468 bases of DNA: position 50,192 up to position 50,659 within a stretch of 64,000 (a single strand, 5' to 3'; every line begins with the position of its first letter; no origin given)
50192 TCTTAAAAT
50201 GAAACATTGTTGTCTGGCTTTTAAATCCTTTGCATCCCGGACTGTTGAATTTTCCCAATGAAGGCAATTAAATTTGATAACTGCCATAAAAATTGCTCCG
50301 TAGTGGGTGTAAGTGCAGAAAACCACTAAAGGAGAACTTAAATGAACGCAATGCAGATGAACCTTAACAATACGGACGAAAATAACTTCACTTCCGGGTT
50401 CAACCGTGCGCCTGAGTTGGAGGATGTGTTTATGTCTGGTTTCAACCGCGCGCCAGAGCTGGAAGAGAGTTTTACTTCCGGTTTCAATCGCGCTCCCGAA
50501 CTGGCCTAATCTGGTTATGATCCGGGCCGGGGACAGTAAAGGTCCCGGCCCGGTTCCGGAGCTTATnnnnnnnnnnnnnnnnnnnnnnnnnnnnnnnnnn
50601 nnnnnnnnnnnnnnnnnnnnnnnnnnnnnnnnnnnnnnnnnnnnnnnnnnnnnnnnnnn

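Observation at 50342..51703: Triple-repeat precursor (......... x3) paired with a radical SAM/SPASM maturase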

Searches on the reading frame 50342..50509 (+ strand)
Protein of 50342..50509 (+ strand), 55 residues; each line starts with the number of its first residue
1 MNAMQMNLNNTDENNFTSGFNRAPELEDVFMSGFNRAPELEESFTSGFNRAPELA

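Call 3: search_protein_families(library=ncbifam, proteins=[window:50342-50509:+], max_evalue=0.01)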
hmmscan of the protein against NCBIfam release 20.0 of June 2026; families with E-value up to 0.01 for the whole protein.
window:50342-50509:+ (55 aa): 0 families

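Call 4: search_protein_families(library=pfam, proteins=[window:50342-50509:+], max_evalue=0.01)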
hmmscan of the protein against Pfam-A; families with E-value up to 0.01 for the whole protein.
window:50342-50509:+ (55 aa): 0 families

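Call 65: find_homologous_proteins(query=A5, max_evalue=10)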
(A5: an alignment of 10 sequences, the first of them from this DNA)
Query A5 (10 sequences) (55 aa, profile of the alignment): 9 proteins with E <= 10 among 965 candidates.
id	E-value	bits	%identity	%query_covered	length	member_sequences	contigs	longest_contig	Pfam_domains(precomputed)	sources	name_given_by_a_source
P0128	6.0e-13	66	43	69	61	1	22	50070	-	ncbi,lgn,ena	-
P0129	4.3e-11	60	47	69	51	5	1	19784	-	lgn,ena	-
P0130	1.2e-10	59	39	65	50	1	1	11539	-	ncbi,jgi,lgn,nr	ncbi:MAG: hypothetical protein LBF33_01705 [Oscillospiraceae bacterium]|jgi:hypothetical protein|nr:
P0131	8.9e-9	53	46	75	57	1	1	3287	-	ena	-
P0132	1.5e-8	52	44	75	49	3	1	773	-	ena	-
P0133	4.8e-7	47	43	65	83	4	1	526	-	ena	-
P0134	1.0e-5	43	-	-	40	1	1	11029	-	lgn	-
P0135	3.5e-4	38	-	-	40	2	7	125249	-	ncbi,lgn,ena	ncbi:hypothetical protein [Clostridium diolis]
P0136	9.7e-2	30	-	-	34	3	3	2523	-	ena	-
